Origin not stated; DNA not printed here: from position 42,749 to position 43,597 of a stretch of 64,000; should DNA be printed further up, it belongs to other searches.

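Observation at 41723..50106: Translationally coupled 8-gene sugar-modification operon with tandem paralogous B12-radical-SAM enzymes directly downstream of the giant gene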

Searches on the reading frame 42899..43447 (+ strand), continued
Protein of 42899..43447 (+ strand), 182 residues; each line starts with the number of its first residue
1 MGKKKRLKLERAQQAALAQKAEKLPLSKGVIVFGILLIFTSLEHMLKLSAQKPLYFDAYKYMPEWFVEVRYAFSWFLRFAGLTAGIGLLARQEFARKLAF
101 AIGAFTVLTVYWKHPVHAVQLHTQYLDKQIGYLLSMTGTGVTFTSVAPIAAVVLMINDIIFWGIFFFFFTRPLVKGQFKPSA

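Call 84: search_protein_families(library=pfam, proteins=[L072:588-2654:+, L072:2635-3585:+, L072:5844-6959:+, L072:6961-7944:+, L072:9321-9977:+, L067:4892-6907:+, L067:6908-8932:+, L067:12289-13959:+, L067:13931-15064:+], max_evalue=0.001)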
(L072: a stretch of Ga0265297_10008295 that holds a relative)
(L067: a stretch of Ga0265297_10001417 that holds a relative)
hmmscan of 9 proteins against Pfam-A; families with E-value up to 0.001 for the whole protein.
L072:588-2654:+ (688 aa): 1 family
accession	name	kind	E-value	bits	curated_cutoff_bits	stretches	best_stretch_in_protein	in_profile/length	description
PF13231.12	PMT_2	-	2.9e-07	31.3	26.1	1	102-250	12-155/160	Dolichyl-phosphate-mannose-protein mannosyltransferase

L072:2635-3585:+ (316 aa): 3 families
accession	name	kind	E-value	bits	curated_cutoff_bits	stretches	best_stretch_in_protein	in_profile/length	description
PF00535.33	Glycos_transf_2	-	2.9e-18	66.8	23.3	1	10-180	1-167/168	Glycosyl transferase family 2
PF13641.12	Glyco_tranf_2_3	-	6.7e-17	62.7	27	1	9-226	3-216/230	Glycosyltransferase like family 2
PF13632.12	Glyco_trans_2_3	-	9.7e-10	39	27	1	87-286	1-189/198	Glycosyl transferase family group 2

L072:5844-6959:+ (371 aa): 3 families
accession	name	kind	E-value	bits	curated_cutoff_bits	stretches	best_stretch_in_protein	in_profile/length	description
PF04055.27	Radical_SAM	-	1.7e-20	74.3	29.5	1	44-192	2-161/166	Radical SAM superfamily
PF13186.11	SPASM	-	2.1e-06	28.4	21.5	1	260-318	3-67/67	Iron-sulfur cluster-binding domain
PF13353.11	Fer4_12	-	8e-05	23.4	22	1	44-126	10-98/137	4Fe-4S single cluster domain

L072:6961-7944:+ (327 aa): 2 families
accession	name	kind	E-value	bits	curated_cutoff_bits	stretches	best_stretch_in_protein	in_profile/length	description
PF04055.27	Radical_SAM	-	8.5e-12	46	29.5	1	28-137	1-115/166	Radical SAM superfamily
PF13353.11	Fer4_12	-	3.7e-05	24.5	22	1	29-100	10-80/137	4Fe-4S single cluster domain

L072:9321-9977:+ (218 aa): 6 families
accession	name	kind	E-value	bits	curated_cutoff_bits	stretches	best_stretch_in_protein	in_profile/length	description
PF08241.18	Methyltransf_11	-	2.1e-13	51.2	21.2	1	57-144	1-94/95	Methyltransferase domain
PF13649.12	Methyltransf_25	-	5.8e-10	40.2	27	1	56-141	1-97/97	Methyltransferase domain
PF13847.12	Methyltransf_31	-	1e-06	29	27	1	55-149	6-113/145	Methyltransferase domain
PF13489.12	Methyltransf_23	-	4.7e-06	26.9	27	1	43-148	13-119/164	Methyltransferase domain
PF05148.21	Methyltransf_8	-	6.3e-05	23.4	27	1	34-143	54-154/219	Hypothetical methyltransferase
PF08242.18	Methyltransf_12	-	8.9e-05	23.6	30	1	58-142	2-97/98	Methyltransferase domain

L067:4892-6907:+ (671 aa): 1 family
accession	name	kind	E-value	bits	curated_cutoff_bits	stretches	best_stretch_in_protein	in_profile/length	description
PF13231.12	PMT_2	-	2.5e-14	54.2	26.1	1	84-247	2-160/160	Dolichyl-phosphate-mannose-protein mannosyltransferase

L067:6908-8932:+ (674 aa): 1 family
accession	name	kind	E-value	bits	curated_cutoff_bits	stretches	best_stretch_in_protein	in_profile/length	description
PF13231.12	PMT_2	-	6.9e-05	23.6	26.1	1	90-236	12-152/160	Dolichyl-phosphate-mannose-protein mannosyltransferase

L067:12289-13959:+ (556 aa): 1 family
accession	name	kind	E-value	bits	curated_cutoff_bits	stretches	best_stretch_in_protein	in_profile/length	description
PF13231.12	PMT_2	-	4.3e-08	34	26.1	1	74-217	8-153/160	Dolichyl-phosphate-mannose-protein mannosyltransferase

L067:13931-15064:+ (377 aa): 2 families
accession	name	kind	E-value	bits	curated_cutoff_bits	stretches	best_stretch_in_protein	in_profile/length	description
PF04055.27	Radical_SAM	-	1.6e-17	64.6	29.5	1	63-206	1-160/166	Radical SAM superfamily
PF13353.11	Fer4_12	-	1.5e-05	25.8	22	1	64-133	10-79/137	4Fe-4S single cluster domain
